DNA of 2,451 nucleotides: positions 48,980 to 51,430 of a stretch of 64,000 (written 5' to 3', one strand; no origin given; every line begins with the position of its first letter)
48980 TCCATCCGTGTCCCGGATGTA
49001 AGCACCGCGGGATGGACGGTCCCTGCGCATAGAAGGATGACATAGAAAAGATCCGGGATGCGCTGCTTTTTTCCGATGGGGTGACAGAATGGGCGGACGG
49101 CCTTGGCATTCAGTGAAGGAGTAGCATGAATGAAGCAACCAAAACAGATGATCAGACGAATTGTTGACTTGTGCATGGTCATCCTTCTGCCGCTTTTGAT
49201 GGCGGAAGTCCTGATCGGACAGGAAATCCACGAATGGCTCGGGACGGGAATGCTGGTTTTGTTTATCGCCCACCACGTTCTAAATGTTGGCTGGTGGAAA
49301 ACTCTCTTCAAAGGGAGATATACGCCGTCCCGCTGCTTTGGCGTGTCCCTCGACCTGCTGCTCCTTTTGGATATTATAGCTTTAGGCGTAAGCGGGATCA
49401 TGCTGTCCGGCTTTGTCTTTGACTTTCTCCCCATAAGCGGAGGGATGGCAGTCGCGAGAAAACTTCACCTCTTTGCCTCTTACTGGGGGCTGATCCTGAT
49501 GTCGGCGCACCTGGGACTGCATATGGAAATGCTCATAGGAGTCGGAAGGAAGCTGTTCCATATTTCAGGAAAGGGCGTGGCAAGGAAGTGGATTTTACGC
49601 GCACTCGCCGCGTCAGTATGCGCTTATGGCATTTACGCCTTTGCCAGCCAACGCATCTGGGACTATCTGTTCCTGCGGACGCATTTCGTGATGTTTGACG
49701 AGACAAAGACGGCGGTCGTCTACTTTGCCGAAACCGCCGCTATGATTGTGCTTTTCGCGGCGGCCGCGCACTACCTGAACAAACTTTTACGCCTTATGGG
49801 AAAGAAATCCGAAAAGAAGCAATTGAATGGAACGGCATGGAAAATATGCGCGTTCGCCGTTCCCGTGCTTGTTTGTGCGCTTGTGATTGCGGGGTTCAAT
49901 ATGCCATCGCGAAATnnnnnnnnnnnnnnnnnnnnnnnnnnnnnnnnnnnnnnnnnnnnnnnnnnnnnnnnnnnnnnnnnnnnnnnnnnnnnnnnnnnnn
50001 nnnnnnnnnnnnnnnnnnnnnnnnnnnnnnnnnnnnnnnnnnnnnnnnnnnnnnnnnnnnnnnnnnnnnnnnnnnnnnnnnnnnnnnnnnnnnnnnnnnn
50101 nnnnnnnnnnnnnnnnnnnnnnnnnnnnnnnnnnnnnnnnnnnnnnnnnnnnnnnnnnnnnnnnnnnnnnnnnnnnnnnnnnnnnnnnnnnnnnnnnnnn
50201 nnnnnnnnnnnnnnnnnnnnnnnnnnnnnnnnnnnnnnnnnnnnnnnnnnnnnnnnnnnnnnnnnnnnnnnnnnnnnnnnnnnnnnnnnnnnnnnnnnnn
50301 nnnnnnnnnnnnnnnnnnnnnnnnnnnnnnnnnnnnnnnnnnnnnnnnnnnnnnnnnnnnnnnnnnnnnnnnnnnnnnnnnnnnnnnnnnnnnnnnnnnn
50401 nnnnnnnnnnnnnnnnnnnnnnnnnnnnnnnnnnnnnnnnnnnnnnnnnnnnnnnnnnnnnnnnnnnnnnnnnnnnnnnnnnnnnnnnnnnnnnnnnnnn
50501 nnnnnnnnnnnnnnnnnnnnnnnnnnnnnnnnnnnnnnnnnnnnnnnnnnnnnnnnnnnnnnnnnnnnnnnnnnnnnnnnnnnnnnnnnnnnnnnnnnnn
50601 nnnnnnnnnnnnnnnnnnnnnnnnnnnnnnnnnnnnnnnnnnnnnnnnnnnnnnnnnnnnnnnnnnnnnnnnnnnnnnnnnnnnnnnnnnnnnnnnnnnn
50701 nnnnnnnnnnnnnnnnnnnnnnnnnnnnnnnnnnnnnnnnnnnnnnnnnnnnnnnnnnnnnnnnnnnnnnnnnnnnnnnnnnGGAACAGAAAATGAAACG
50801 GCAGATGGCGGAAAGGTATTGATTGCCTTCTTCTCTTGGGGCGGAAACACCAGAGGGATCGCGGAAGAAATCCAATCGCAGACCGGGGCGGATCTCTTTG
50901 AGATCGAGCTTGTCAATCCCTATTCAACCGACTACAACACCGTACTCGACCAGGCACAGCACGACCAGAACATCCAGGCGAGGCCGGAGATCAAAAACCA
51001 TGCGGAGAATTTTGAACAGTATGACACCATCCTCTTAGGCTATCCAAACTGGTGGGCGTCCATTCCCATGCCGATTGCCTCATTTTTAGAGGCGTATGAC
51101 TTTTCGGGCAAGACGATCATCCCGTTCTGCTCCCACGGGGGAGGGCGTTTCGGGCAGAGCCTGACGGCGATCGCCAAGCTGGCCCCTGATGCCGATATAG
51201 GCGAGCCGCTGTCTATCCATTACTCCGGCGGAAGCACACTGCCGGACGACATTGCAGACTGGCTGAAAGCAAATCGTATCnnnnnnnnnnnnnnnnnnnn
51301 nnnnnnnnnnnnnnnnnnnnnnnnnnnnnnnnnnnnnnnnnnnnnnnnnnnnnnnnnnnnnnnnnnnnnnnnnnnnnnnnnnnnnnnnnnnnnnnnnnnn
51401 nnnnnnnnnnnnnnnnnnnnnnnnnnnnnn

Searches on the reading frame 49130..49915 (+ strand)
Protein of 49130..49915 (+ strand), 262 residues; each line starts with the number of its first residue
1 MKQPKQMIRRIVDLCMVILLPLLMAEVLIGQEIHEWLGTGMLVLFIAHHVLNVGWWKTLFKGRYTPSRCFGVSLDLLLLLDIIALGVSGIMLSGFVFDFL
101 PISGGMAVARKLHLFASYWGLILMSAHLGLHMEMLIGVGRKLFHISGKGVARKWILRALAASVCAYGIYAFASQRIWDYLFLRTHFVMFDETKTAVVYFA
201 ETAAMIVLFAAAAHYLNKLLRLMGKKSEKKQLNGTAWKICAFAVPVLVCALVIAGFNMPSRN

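Call 56: search_protein_representatives(protein=window:49130-49915:+)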
Query: 262 residues. Proteins with E-value up to 0.001 (for the whole library): 3054; up to 1e-10: 1584; up to 1e-30: 239. The best 150 are listed.
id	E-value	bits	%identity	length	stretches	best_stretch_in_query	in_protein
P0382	6.4e-84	297.9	62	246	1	4-242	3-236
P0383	2.4e-81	289.5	56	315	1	4-259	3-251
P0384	2.2e-75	269.9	59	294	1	16-261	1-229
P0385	2.8e-72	259.7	53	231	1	2-226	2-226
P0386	1.7e-71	257.2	52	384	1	7-257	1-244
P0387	1.5e-66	240.9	48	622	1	8-253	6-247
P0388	2.7e-64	233.6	67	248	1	5-169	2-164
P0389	2.0e-53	197.9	45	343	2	5-162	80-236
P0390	5.5e-53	196.5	46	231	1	5-221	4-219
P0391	3.6e-52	193.8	70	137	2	1-71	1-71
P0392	8.1e-52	192.7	41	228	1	5-227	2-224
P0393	8.1e-52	192.7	45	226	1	4-222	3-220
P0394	5.7e-50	186.6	47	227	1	5-223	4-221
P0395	6.5e-49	183.2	52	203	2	14-122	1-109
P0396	2.4e-48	181.3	43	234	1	6-225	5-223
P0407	5.9e-45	170.2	45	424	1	5-221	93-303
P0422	5.2e-43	163.8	37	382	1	3-252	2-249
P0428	2.1e-42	161.8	42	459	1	9-237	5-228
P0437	4.0e-41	157.6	39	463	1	8-256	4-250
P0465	1.0e-38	149.8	39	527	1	6-227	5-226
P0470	1.9e-38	148.9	38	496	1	5-240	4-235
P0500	4.7e-37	144.3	37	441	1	5-252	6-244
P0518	1.2e-35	139.6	39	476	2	9-231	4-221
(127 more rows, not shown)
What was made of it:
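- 49130..49840 (+): Six-TM DUF4405-type cytochrome b core (residues 1-237), N-terminus and C-terminus both cytoplasmic. Stand-alone relatives of about 220-235 aa match query residues 5-225 (call 56).
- On DUF4405 (PF14358) haem b membrane cytochromes: 3054 clusters of relatives at 50% identity (call 56).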

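Call 57: search_protein_families(library=pfam, proteins=[P0386, P0387, P0407, P0422, P0428, P0437, P0465, P0470, P0500, P0518], max_evalue=0.001)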
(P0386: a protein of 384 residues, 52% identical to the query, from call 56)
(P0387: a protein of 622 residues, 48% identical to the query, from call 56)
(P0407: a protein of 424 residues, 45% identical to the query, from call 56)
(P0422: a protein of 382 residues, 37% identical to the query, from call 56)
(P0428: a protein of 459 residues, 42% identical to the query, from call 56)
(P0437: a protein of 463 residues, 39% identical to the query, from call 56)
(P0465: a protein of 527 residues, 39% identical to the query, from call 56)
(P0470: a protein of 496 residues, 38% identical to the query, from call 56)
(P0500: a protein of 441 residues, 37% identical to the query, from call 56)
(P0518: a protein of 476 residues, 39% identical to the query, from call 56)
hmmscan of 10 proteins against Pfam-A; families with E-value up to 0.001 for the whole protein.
P0386 (384 aa): 1 family
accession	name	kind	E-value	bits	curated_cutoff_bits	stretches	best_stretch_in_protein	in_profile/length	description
PF14358.11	DUF4405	-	4.7e-12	46.7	26.7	1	68-126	2-66/66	Domain of unknown function (DUF4405)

P0387 (622 aa): 4 families
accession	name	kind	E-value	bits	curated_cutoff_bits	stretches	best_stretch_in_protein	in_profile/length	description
PF12682.12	Flavodoxin_4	-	1.4e-28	99.7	24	1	466-618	1-154/155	Flavodoxin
PF03781.23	FGE-sulfatase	-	6.6e-24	85.4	23.3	1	293-426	3-138/255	Sulfatase-modifying factor enzyme 1-like domain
PF14358.11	DUF4405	-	1.5e-08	35.4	26.7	1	72-130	2-66/66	Domain of unknown function (DUF4405)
PF02525.22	Flavodoxin_2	-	1.1e-05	25.7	27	1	479-559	18-102/198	Flavodoxin-like fold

P0407 (424 aa): 3 families
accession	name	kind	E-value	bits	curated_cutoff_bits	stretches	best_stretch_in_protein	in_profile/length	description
PF13411.12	MerR_1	-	1.4e-13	51.1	21.6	1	8-74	1-67/69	MerR HTH family regulatory protein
PF14358.11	DUF4405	-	2.2e-10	41.3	26.7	1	161-220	1-66/66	Domain of unknown function (DUF4405)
PF03781.23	FGE-sulfatase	-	1.6e-08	34.9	23.3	1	366-416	4-53/255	Sulfatase-modifying factor enzyme 1-like domain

P0422 (382 aa): 2 families
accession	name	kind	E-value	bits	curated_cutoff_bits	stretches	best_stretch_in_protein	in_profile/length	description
PF04205.19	FMN_bind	-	1.5e-16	61.2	22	1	307-378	1-76/77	FMN-binding domain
PF14358.11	DUF4405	-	4e-11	43.7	26.7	1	73-129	2-65/66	Domain of unknown function (DUF4405)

P0428 (459 aa): 2 families
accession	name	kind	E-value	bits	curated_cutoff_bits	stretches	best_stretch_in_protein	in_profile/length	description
PF12682.12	Flavodoxin_4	-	1e-12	48.3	24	1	310-429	11-134/155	Flavodoxin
PF14358.11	DUF4405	-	7.8e-07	30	26.7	1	69-127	1-65/66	Domain of unknown function (DUF4405)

P0437 (463 aa): 4 families
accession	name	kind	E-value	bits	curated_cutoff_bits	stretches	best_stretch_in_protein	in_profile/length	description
PF12682.12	Flavodoxin_4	-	6.3e-12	45.7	24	1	359-428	59-130/155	Flavodoxin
PF14358.11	DUF4405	-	4.3e-09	37.2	26.7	1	69-128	1-66/66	Domain of unknown function (DUF4405)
PF02525.22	Flavodoxin_2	-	0.00053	20.2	27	0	370-408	76-113/198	Flavodoxin-like fold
PF01292.26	Ni_hydr_CYTB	-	0.00092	19.5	30.1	0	27-126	41-161/179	Prokaryotic cytochrome b561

P0465 (527 aa): 4 families
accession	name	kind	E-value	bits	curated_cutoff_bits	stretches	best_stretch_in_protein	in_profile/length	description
PF12682.12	Flavodoxin_4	-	1.1e-22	80.6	24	1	372-491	11-134/155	Flavodoxin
PF14358.11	DUF4405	-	2.9e-11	44.1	26.7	1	72-131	1-66/66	Domain of unknown function (DUF4405)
PF02525.22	Flavodoxin_2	-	2.2e-05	24.7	27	1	413-462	62-109/198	Flavodoxin-like fold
PF03358.20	FMN_red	-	0.00028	20.9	24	1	366-483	8-130/152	NADPH-dependent FMN reductase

P0470 (496 aa): 3 families
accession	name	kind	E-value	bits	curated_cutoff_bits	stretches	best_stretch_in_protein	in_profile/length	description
PF12682.12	Flavodoxin_4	-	8e-22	77.8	24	1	347-472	9-138/155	Flavodoxin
PF14358.11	DUF4405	-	1.1e-06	29.5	26.7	1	73-131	2-66/66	Domain of unknown function (DUF4405)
PF02525.22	Flavodoxin_2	-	0.00011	22.4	27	1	386-432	58-102/198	Flavodoxin-like fold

P0500 (441 aa): 3 families
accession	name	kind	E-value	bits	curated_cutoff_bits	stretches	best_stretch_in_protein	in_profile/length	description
PF12682.12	Flavodoxin_4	-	2.9e-19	69.5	24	1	309-434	27-153/155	Flavodoxin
PF14358.11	DUF4405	-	2.2e-05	25.3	26.7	1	75-132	2-65/66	Domain of unknown function (DUF4405)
PF03358.20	FMN_red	-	0.00069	19.7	24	0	327-397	46-121/152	NADPH-dependent FMN reductase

P0518 (476 aa): 2 families
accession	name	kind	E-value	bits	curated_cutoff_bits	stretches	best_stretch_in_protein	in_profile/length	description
PF14358.11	DUF4405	-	2.4e-08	34.8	26.7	1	69-125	2-65/66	Domain of unknown function (DUF4405)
PF12682.12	Flavodoxin_4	-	6.4e-08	32.7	24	1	361-457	46-141/155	Flavodoxin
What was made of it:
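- DUF4405 is fused directly to Flavodoxin_4 or FMN_bind with no FGE domain in many relatives (call 57), so the FGE domain is not needed for electron hand-off.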

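Call 70: search_solved_structures(query=A2, max_evalue=10, show_alignments=2)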
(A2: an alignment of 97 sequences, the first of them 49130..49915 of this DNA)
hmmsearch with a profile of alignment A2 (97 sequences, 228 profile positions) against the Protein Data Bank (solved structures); distinct sequences matched with E-value up to 10: 2.
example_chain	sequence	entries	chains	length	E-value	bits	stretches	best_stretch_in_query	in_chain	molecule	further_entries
1bcc_C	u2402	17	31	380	0.6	12.5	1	68-183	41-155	UBIQUINOL CYTOCHROME C OXIDOREDUCTASE | Cytochrome b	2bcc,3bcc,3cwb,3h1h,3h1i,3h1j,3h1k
1ft9_A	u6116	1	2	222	1.3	11.4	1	130-203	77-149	CARBON MONOXIDE OXIDATION SYSTEM TRANSCRIPTION REGULATOR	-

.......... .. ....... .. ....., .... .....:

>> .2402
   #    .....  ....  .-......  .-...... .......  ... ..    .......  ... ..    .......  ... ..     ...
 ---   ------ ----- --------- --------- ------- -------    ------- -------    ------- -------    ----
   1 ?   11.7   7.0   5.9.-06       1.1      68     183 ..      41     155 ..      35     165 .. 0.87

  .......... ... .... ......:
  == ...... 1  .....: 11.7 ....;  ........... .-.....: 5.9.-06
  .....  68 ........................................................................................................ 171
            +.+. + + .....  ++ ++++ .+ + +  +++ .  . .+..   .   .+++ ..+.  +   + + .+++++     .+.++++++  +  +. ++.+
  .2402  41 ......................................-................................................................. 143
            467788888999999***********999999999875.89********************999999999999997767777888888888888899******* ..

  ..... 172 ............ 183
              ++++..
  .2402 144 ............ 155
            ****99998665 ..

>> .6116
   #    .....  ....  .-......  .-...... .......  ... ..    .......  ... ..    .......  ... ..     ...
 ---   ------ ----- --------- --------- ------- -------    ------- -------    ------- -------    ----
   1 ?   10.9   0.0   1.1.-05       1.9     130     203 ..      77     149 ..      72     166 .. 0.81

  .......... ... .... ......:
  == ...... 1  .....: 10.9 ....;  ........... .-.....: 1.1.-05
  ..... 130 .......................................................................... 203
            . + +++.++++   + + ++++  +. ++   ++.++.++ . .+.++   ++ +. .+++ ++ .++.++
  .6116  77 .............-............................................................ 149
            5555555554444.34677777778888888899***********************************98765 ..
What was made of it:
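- On DUF4405 (PF14358) haem b membrane cytochromes: A profile against PDB sequences hit bc1 cytochrome b at a non-significant E of 0.6 (call 70).
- Tried and rejected: A profile search of PDB sequences gave only a non-significant cytochrome b hit (call 70).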

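Call 71: predict_structure(alignment_id=A2)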
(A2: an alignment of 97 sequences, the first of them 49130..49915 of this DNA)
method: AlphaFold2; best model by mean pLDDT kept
length: 262 residues; sequences in the alignment: 97
mean_pLDDT: 90.1   pTM: 0.84
mean pLDDT of the five models: 90.1, 89.8, 89.5, 89.3, 89.1
residues with pLDDT >= 90: 214; 70-90: 16; 50-70: 25; < 50: 7
segments of 3 or more residues with pLDDT < 50: 257-259
pLDDT, mean of each block of 10 residues (from residue 1): 84 96 97 98 97 95 94 97 98 98 96 98 98 92 90 94 98 97 92 96 98 97 87 62 50 51 50
secondary structure, 60 per line:
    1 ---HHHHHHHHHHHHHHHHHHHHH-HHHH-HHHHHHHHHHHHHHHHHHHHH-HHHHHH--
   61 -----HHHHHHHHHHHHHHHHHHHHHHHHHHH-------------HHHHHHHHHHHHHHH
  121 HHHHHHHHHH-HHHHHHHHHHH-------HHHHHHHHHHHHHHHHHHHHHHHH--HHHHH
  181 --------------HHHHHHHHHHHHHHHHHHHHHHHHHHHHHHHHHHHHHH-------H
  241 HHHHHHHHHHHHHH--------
elements in order: H4-24 H26-29 H31-51 H53-58 H66-92 H106-130 H132-142 H150-173 H176-180 H195-232 H240-254
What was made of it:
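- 49130..49840 (+): AlphaFold2 on this module alone gives pLDDT 90 and pTM 0.84 (call 71).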

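Call 73: fold_search(model_id=the predicted structure, library=pdb)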
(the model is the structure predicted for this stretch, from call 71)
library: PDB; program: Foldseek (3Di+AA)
matches with E <= 10: 128; with E <= 0.001: 0
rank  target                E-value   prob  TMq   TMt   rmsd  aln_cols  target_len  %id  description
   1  2iiu_B                9.8e-01  0.28  0.25  0.30  12.0       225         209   12  Crystal structure of a putative PhoU-like phosphate regulatory protein (NP_719307.1) from Shewanella oneidensis MR-1 a (released 2006-10-17)
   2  5och_F                1.2e+00  0.10  0.18  0.09  26.2       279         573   14  The crystal structure of human ABCB8 in an outward-facing state (released 2018-07-25)
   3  1v54_C                1.6e+00  0.08  0.17  0.17  24.3       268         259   14  Bovine heart cytochrome c oxidase at the fully oxidized state (released 2003-12-23)
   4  6hrc_A                1.8e+00  0.06  0.17  0.09  25.7       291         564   11  Outward-facing PglK with ATPgammaS bound (released 2019-03-06)
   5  2iiu_A                1.9e+00  0.20  0.25  0.30  12.1       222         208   13  Crystal structure of a putative PhoU-like phosphate regulatory protein (NP_719307.1) from Shewanella oneidensis MR-1 a (released 2006-10-17)
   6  9ly3_R                2.0e+00  0.10  0.22  0.19  19.9       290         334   12  A Cryo-EM structure of LA-PTH-PTH1R-V2RT-Beta-arrestin1 complex (state 2 conformation) (released 2026-03-04)
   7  5och_A                2.0e+00  0.04  0.12  0.07  21.9       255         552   16  The crystal structure of human ABCB8 in an outward-facing state (released 2018-07-25)
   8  9y6s_8C               2.1e+00  0.07  0.14  0.07  33.5       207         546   15  96-nm repeat of the Leishmania tarentolae doublet microtubule (released 2025-12-17)
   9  2olt_B                2.2e+00  0.15  0.25  0.30  12.5       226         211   12  Crystal structure of a phou-like protein (so_3770) from shewanella oneidensis mr-1 at 2.00 A resolution (released 2007-02-06)
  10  5sv0_A                2.3e+00  0.06  0.15  0.16  27.3       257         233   11  Structure of the ExbB/ExbD complex from E. coli at pH 7.0 (released 2016-09-28)
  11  7ehl_A                2.3e+00  0.05  0.15  0.08  25.9       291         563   14  Cryo-EM structure of human ABCB8 transporter in nucleotide binding state (released 2021-05-05)
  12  5och_E                2.4e+00  0.04  0.14  0.09  26.0       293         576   14  The crystal structure of human ABCB8 in an outward-facing state (released 2018-07-25)
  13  2v0p_B                2.5e+00  0.11  0.24  0.27  18.9       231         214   10  The Structure of Tap42 Alpha4 Subunit (released 2007-07-17)
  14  6h7w_M                2.5e+00  0.08  0.16  0.18  29.9       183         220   12  Model of retromer-Vps5 complex assembled on membrane. (released 2018-09-26)
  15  1t72_B                2.6e+00  0.13  0.24  0.28  12.8       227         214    9  Crystal structure of phosphate transport system protein phoU from Aquifex aeolicus (released 2004-12-07)
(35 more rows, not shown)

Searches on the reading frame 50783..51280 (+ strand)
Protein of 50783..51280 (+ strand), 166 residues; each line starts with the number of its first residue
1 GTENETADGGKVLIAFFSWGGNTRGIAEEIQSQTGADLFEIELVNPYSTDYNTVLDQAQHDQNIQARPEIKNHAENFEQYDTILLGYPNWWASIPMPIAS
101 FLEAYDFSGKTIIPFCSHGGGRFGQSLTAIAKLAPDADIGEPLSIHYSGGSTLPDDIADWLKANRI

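Call 26: search_solved_structures(query=window:50783-51280:+, max_evalue=0.001, show_alignments=3)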
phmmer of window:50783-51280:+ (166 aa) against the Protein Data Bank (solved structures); distinct sequences matched with E-value up to 0.001: 6.
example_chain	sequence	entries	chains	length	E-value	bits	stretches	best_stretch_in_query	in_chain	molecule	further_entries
4ici_A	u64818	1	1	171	2.8e-25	92.4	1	7-139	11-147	Putative flavoprotein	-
3klb_A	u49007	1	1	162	2.5e-23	86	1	10-137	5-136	Putative Flavoprotein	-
4j8p_A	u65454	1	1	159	5e-17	65.5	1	8-126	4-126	Flavodoxin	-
2mwm_A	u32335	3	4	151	4.2e-08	36.5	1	11-119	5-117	Putative trp repressor binding protein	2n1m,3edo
2mok_A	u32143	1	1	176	0.00051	23.2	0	71-115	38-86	Flavodoxin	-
1ag9_A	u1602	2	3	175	0.00052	23.1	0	71-115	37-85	FLAVODOXIN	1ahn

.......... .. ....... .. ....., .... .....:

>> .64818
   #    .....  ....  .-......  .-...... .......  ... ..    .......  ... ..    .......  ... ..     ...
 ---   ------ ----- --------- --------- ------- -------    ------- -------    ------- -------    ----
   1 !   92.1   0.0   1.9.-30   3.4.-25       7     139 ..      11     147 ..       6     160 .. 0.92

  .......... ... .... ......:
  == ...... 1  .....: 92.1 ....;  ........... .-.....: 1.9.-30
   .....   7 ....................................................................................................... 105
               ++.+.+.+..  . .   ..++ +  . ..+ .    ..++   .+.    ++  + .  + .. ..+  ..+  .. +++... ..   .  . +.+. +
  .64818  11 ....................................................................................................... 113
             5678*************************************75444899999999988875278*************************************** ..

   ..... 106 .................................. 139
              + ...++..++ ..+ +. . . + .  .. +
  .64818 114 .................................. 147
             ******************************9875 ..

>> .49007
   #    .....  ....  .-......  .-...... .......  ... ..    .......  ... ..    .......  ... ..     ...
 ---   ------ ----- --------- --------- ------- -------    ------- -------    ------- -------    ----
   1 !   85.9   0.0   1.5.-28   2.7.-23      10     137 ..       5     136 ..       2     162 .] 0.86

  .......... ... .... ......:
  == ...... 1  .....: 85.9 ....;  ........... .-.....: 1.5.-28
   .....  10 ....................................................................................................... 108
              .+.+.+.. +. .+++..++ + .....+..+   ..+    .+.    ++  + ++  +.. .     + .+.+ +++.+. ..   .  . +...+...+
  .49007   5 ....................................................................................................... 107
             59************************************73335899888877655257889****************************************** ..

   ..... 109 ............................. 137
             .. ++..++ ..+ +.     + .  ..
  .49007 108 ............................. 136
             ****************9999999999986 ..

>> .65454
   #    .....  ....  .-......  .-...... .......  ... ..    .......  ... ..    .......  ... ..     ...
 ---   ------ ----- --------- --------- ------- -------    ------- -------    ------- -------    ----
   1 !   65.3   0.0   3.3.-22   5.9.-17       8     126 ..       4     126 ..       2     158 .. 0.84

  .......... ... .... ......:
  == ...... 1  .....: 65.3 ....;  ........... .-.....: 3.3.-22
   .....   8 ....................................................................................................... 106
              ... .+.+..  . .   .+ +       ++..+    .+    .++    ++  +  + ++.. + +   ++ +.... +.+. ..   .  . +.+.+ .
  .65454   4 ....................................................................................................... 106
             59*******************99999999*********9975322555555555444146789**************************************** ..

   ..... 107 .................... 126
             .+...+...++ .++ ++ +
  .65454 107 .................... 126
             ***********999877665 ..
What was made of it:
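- On ApbE-dependent flavinylated extracytosolic electron-transfer systems: There is no beta1-alpha1 insertion relative to 3KLB and 4ICI (call 26).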
